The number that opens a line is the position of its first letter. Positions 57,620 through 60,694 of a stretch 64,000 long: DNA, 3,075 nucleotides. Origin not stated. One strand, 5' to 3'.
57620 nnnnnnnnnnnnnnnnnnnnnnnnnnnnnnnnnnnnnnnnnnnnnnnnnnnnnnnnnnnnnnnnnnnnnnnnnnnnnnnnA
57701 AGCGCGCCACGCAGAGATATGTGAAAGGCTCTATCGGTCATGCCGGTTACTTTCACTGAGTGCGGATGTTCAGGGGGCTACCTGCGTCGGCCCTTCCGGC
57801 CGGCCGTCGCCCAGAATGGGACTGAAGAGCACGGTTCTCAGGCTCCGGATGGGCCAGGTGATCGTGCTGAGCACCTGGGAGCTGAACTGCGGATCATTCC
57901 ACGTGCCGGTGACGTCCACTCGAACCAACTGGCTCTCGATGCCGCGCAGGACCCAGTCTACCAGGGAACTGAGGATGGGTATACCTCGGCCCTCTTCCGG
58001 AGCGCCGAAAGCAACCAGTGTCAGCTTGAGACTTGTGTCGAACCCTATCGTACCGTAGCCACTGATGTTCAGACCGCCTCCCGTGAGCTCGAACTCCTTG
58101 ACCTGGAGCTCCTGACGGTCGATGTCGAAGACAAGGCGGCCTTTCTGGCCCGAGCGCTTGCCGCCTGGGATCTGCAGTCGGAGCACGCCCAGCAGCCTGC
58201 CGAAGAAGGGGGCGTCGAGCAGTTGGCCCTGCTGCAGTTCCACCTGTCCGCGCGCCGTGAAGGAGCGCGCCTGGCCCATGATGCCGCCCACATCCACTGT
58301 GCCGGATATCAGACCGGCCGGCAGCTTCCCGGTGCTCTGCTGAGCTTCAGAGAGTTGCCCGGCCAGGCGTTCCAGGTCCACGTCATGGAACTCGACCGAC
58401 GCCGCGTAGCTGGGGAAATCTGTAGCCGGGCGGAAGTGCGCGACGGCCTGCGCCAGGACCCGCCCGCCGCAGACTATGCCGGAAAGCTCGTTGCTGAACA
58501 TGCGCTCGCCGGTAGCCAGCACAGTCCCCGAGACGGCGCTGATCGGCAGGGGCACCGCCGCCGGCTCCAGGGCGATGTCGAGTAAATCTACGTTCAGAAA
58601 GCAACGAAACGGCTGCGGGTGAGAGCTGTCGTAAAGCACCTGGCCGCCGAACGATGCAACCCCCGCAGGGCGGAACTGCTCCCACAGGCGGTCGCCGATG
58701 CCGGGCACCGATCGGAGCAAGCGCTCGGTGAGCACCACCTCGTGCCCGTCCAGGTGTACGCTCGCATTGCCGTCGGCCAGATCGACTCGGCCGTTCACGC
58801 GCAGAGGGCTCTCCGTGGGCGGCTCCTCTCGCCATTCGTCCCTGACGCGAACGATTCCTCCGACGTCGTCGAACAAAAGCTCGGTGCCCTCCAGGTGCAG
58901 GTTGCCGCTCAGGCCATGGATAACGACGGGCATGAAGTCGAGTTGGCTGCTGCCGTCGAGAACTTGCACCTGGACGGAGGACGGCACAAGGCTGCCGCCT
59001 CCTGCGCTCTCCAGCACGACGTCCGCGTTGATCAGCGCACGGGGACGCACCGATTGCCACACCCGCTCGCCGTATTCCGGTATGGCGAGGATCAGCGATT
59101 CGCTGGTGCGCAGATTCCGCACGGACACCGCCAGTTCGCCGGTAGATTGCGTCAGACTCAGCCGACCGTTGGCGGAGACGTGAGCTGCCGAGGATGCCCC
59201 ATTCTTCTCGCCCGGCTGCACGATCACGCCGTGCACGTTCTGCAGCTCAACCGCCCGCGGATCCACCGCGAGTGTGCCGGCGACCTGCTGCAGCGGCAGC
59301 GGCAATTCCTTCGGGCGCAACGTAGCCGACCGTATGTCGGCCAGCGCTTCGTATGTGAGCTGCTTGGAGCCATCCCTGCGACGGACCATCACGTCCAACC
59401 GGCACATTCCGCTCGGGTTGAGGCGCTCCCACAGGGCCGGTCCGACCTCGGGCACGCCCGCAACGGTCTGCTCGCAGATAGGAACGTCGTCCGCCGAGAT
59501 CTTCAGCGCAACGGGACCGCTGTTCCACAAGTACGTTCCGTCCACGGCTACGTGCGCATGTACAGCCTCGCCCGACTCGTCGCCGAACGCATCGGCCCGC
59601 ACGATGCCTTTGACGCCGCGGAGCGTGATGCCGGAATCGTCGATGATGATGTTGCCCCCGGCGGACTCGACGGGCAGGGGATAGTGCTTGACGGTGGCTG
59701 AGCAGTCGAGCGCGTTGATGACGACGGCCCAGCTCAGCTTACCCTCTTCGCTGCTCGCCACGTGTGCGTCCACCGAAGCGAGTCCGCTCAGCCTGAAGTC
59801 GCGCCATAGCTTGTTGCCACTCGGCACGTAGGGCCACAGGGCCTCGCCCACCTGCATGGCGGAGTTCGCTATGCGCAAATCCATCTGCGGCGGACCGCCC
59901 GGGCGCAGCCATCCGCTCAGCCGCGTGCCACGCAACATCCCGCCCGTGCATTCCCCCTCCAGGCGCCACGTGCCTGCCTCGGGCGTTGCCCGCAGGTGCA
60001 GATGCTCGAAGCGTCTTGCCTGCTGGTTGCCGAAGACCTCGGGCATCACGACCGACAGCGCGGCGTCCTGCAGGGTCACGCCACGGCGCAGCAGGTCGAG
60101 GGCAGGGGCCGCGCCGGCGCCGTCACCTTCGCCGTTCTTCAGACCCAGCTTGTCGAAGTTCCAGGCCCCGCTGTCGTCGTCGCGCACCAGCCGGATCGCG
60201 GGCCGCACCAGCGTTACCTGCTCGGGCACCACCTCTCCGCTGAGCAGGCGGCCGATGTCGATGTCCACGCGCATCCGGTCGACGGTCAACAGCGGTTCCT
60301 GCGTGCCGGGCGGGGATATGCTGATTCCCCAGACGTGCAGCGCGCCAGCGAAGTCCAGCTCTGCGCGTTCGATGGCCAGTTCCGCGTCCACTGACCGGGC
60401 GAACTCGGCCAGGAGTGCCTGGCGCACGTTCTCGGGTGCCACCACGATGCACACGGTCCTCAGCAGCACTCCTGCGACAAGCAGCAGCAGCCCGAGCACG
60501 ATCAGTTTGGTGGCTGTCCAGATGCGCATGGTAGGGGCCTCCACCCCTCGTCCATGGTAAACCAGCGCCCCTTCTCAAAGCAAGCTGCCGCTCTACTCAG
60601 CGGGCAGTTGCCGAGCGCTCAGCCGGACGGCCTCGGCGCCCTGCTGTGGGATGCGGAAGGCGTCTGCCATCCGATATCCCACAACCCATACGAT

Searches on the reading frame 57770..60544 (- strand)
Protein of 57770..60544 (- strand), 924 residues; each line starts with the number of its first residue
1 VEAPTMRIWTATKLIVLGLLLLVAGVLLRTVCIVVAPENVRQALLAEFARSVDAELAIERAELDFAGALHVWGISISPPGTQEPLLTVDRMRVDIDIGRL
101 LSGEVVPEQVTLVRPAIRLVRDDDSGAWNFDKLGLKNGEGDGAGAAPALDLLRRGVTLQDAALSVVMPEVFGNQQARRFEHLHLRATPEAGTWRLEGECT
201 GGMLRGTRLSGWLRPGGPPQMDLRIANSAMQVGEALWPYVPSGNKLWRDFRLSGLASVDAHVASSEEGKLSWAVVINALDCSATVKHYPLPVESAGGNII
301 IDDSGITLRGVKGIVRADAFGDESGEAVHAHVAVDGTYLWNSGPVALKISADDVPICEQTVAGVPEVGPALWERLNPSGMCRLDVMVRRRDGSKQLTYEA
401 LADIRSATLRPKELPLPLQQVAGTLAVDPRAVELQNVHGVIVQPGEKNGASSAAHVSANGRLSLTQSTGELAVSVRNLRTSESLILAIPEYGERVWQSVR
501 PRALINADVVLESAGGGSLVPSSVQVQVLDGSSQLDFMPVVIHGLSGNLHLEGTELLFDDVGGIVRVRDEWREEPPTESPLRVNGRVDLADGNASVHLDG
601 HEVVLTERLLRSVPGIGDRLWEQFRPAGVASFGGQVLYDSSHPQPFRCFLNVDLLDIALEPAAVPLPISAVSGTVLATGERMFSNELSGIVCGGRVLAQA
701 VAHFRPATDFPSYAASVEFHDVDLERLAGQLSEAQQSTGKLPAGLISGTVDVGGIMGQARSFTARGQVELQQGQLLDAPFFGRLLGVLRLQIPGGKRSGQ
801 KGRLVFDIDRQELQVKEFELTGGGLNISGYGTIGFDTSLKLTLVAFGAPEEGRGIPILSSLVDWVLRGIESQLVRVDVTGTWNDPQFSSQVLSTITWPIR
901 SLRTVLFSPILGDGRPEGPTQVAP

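Call 56: search_protein_families(library=pfam, proteins=[window:57770-60544:-], max_evalue=0.001)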
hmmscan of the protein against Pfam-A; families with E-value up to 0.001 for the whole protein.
window:57770-60544:- (924 aa): 3 families
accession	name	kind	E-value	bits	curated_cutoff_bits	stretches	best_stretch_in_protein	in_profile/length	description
PF05359.17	DUF748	-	1.3e-11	43.8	50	1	13-134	16-133/1037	Domain of Unknown Function (DUF748)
PF05170.20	AsmA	-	4e-05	23.1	29.8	1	14-133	10-130/607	AsmA family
PF13116.12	YhdP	-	0.00055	18.4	46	0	6-187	5-174/1224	YhdP protein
